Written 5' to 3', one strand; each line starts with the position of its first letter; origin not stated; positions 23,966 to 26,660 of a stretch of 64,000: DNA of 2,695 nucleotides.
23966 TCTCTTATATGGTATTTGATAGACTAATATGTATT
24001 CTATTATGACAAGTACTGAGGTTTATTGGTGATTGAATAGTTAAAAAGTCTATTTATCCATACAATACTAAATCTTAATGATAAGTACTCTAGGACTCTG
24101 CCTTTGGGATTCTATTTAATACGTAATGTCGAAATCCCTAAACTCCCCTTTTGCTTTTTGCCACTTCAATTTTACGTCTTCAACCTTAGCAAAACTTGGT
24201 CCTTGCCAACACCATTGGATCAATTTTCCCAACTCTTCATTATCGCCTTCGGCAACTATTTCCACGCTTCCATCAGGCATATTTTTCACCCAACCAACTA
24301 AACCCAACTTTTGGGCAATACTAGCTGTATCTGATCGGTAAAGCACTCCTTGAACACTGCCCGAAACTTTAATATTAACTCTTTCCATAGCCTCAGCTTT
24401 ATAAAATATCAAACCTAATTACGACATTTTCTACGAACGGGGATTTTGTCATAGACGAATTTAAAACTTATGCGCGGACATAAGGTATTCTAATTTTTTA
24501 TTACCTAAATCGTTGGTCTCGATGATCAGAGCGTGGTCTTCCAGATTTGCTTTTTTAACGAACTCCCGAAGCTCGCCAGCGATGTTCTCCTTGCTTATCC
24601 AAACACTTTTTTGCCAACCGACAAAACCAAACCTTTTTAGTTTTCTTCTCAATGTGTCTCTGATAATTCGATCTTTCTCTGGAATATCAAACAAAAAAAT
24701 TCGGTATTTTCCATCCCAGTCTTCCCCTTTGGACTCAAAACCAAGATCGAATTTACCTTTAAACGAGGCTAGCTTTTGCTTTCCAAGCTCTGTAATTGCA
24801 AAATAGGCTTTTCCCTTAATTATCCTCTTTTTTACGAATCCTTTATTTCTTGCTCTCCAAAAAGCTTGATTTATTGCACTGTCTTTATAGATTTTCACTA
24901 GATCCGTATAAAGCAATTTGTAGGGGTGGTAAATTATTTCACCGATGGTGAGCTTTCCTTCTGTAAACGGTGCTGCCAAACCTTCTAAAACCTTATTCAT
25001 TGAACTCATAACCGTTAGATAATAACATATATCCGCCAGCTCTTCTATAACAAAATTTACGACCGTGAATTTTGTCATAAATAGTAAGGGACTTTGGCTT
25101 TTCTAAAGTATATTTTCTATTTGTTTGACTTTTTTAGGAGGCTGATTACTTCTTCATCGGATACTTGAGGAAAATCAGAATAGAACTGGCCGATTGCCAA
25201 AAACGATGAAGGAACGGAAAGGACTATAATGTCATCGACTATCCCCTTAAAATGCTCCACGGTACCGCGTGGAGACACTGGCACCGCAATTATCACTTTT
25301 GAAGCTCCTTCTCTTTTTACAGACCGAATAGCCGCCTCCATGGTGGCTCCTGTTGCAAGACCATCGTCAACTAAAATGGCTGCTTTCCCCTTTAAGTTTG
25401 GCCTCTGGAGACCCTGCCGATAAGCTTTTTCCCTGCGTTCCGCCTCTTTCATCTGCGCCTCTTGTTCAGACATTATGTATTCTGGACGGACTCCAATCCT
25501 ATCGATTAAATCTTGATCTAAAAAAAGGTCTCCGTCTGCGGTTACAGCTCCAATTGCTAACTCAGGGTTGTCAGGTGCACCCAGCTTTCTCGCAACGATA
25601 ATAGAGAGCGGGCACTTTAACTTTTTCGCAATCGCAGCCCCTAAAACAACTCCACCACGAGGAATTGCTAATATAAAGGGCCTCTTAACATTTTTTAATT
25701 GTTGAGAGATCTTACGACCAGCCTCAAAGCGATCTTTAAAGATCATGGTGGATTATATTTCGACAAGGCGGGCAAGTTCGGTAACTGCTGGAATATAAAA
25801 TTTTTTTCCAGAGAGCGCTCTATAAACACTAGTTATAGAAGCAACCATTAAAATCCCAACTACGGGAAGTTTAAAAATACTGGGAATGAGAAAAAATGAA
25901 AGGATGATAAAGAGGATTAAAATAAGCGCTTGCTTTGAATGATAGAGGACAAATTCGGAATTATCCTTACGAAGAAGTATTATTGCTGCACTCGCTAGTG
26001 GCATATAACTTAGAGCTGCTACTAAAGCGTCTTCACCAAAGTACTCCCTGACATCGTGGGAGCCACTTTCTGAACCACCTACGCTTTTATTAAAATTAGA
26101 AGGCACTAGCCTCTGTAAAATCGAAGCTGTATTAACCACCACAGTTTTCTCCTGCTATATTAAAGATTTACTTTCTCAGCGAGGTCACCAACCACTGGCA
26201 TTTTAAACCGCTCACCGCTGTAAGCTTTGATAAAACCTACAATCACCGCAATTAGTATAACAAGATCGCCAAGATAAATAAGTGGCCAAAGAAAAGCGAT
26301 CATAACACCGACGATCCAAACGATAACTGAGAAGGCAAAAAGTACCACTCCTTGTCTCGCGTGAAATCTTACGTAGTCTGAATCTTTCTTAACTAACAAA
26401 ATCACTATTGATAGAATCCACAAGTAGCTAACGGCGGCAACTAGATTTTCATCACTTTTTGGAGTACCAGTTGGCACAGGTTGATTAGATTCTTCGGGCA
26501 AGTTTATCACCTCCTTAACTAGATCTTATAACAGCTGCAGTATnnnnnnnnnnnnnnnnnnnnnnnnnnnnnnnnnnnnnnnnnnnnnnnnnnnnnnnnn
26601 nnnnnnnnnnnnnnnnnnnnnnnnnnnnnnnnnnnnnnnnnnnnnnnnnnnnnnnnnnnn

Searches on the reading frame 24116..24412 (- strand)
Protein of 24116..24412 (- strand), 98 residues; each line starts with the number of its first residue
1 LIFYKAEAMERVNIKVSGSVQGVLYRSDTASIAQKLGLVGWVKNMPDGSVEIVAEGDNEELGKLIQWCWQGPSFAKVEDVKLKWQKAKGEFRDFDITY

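Call 15: search_protein_families(library=pfam, proteins=[window:24116-24412:-], max_evalue=0.001)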
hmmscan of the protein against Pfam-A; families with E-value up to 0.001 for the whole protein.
window:24116-24412:- (98 aa): 1 family
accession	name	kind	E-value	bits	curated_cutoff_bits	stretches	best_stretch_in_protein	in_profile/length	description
PF00708.24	Acylphosphatase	-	3.1e-27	95.1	22.5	1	13-96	2-85/85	Acylphosphatase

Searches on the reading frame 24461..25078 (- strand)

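Call 15: search_protein_families(library=pfam, proteins=[window:24461-25078:-], max_evalue=0.001)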
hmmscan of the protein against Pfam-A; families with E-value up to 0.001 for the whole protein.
window:24461-25078:- (205 aa): 1 family
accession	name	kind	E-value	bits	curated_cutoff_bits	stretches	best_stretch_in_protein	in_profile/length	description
PF20803.2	PaaX_M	-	6.1e-20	71.5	24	1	119-194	2-77/83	PaaX protein central Cas2-like domain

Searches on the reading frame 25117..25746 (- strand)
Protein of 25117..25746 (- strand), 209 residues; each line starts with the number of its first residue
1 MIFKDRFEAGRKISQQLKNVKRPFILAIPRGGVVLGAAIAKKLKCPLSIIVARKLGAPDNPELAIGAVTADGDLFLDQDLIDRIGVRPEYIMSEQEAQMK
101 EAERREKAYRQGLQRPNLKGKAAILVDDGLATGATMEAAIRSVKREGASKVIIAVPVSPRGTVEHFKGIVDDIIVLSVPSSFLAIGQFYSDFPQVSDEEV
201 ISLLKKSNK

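Call 15: search_protein_families(library=pfam, proteins=[window:25117-25746:-], max_evalue=0.001)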
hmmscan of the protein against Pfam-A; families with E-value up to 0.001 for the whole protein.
window:25117-25746:- (209 aa): 2 families
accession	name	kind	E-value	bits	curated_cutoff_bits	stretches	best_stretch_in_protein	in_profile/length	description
PF00156.33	Pribosyltran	-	1.2e-21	77.1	26.3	1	12-166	21-133/158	Phosphoribosyl transferase domain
PF14681.12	UPRTase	-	0.00028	20.9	27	1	100-156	101-158/206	Uracil phosphoribosyltransferase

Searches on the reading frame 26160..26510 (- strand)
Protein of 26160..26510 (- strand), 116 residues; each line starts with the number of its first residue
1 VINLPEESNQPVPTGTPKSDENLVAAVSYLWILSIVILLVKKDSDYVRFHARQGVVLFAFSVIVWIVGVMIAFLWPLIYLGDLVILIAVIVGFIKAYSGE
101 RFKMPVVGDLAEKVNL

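Call 15: search_protein_families(library=pfam, proteins=[window:26160-26510:-], max_evalue=0.001)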
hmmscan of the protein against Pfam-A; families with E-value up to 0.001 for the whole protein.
window:26160-26510:- (116 aa): 2 families
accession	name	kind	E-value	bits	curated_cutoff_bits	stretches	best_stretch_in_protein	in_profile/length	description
PF09685.15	DUF4870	-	1.2e-07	32.1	25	1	30-107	22-103/107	Domain of unknown function (DUF4870)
PF16927.11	HisKA_7TM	-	0.00077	19.8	28.6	1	24-99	139-214/224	N-terminal 7TM region of histidine kinase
